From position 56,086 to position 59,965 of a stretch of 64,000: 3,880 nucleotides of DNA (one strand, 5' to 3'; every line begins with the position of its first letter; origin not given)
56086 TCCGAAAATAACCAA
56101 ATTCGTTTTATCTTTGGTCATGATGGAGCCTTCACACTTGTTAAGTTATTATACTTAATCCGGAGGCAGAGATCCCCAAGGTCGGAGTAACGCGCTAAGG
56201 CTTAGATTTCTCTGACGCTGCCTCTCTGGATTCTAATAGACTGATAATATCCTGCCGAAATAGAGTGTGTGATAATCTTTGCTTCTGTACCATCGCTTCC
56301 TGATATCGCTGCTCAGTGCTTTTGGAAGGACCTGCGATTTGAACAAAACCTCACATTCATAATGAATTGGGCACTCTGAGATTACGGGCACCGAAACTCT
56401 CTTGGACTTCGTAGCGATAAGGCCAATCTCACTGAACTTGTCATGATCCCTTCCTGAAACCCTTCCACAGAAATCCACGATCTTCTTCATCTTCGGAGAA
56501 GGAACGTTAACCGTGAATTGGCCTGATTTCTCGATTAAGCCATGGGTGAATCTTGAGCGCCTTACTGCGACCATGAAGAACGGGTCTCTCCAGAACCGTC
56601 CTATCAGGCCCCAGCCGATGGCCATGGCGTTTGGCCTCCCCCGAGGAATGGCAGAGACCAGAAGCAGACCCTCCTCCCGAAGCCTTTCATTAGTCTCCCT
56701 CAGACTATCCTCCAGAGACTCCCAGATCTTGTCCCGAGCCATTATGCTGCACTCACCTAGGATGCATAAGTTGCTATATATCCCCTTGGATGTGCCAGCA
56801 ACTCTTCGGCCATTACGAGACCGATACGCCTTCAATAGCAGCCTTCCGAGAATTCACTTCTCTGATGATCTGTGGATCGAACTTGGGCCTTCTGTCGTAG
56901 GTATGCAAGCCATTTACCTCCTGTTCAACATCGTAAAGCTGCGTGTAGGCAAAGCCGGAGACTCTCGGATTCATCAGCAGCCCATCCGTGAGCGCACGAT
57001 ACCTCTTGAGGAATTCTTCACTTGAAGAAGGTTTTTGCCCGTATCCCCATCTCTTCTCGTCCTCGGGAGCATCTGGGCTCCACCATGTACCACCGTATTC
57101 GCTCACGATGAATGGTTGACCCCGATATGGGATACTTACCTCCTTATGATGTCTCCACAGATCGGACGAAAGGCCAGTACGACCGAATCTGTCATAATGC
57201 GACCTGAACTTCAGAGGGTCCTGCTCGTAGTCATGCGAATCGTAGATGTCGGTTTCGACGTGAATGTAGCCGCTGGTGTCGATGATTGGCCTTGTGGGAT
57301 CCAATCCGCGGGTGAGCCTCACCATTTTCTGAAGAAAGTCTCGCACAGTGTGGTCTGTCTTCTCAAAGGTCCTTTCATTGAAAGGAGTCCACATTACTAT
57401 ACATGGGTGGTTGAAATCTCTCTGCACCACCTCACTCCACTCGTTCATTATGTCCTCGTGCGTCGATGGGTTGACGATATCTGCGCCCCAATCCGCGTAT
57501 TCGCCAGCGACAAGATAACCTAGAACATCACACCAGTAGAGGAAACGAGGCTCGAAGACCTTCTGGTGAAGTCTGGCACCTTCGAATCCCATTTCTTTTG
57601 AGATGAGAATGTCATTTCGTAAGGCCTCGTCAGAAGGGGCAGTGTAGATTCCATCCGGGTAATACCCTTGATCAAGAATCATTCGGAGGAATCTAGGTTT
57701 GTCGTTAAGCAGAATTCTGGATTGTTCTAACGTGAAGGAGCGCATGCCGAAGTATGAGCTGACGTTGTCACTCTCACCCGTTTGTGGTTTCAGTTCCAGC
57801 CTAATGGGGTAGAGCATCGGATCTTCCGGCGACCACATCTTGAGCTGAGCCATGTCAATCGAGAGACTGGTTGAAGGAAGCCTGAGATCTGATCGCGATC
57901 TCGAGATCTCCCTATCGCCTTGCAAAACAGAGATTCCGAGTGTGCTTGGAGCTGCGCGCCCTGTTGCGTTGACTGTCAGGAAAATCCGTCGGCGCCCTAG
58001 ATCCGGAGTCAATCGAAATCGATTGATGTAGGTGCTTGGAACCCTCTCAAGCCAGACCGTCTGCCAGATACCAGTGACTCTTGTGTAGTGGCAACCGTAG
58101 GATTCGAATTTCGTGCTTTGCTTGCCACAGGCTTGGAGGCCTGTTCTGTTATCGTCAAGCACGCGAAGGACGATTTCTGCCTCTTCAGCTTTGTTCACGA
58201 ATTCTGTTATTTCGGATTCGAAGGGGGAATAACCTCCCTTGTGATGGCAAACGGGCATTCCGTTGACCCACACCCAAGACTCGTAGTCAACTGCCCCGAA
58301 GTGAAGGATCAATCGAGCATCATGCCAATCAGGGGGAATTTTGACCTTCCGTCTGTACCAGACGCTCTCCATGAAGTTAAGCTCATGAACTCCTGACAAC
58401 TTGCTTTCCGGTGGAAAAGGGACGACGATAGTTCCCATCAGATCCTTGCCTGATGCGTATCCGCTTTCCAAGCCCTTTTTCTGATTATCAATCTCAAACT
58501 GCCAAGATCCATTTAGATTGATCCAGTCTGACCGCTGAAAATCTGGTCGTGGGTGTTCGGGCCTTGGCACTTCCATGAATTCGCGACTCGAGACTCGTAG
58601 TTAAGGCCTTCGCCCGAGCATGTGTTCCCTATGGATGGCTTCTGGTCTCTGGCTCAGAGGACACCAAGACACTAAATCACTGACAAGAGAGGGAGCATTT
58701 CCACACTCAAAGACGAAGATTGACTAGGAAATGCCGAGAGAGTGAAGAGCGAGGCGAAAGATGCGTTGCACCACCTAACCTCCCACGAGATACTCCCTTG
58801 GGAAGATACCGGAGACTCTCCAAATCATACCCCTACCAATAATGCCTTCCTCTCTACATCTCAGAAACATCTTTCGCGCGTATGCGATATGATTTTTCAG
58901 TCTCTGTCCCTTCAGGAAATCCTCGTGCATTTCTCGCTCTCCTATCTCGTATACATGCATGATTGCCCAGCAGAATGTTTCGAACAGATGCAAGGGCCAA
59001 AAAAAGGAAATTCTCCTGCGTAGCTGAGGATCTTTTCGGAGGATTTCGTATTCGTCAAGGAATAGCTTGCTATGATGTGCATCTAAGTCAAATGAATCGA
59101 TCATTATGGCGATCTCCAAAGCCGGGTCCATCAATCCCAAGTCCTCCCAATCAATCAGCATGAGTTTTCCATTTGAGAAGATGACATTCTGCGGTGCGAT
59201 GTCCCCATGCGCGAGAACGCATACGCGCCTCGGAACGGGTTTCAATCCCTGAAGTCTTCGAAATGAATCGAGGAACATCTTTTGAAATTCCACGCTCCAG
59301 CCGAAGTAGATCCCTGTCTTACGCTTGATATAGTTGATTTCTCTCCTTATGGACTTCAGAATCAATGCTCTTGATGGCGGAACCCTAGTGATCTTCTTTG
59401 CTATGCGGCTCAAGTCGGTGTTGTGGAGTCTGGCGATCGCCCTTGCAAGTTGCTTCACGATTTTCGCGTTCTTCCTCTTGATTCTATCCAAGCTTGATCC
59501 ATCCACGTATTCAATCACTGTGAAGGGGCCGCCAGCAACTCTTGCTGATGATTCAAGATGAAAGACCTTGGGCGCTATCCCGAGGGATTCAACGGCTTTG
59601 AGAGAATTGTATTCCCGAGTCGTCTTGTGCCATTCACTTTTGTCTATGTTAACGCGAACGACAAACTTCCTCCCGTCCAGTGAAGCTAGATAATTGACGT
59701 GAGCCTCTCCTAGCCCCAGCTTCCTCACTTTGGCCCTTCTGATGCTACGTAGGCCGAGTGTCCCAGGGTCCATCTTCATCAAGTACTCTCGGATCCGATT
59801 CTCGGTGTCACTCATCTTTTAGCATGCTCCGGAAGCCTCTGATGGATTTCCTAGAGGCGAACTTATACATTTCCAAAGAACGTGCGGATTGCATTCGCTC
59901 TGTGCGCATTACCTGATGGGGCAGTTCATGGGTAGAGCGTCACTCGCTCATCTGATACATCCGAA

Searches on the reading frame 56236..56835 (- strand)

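Call 75: search_protein_families(library=pfam, proteins=[window:56236-56835:-], max_evalue=0.001)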
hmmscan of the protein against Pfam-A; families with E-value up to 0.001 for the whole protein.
window:56236-56835:- (200 aa): 1 family
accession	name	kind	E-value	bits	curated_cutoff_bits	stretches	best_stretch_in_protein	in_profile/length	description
PF01613.24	Flavin_Reduct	-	2.7e-20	73.5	27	1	56-199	7-131/153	Flavin reductase like domain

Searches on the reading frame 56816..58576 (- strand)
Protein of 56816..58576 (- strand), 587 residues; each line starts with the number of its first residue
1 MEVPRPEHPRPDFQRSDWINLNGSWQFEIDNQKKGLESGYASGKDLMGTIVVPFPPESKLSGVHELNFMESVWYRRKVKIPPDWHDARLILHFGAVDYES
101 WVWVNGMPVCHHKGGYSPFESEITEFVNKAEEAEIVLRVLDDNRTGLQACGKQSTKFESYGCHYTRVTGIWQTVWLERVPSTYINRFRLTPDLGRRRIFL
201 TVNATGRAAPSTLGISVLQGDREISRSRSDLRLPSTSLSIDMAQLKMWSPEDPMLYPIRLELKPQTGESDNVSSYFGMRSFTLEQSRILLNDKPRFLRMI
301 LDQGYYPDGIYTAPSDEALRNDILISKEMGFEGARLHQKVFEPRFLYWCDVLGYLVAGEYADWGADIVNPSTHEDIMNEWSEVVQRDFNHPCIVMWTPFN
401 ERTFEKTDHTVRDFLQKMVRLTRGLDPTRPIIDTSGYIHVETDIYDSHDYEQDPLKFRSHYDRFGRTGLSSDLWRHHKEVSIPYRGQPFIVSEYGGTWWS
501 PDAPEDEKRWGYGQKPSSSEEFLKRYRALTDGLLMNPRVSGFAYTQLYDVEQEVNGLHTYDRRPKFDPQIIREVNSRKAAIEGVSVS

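Call 75: search_protein_families(library=pfam, proteins=[window:56816-58576:-], max_evalue=0.001)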
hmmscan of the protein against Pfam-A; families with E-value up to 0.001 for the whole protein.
window:56816-58576:- (587 aa): 4 families
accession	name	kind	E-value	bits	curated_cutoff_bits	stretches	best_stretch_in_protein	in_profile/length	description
PF02837.24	Glyco_hydro_2_N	-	3.5e-16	60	28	1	20-179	3-168/169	Glycosyl hydrolases family 2, sugar binding domain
PF02836.23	Glyco_hydro_2_C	-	8.8e-12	45.2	21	1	321-499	40-215/302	Glycosyl hydrolases family 2, TIM barrel domain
PF00703.27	Glyco_hydro_2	-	1.3e-08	36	23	1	182-279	1-109/109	Glycosyl hydrolases family 2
PF22666.2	Glyco_hydro_2_N2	-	1.9e-06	28.5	27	1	70-155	48-133/167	Glycosyl hydrolase 2 galactose-binding domain-like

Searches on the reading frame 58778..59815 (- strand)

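Call 75: search_protein_families(library=pfam, proteins=[window:58778-59815:-], max_evalue=0.001)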
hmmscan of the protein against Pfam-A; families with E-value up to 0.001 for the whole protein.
window:58778-59815:- (346 aa): 3 families
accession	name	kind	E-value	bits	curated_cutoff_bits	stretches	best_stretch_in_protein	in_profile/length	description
PF01636.29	APH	-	2.9e-23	83.3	23.2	1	30-256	2-229/239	Phosphotransferase enzyme family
PF01633.27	Choline_kinase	-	2.5e-11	43.9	29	1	48-243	23-208/300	Choline/ethanolamine kinase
PF03881.20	Fructosamin_kin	-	0.00074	19.3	22.4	0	28-133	20-117/288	Fructosamine kinase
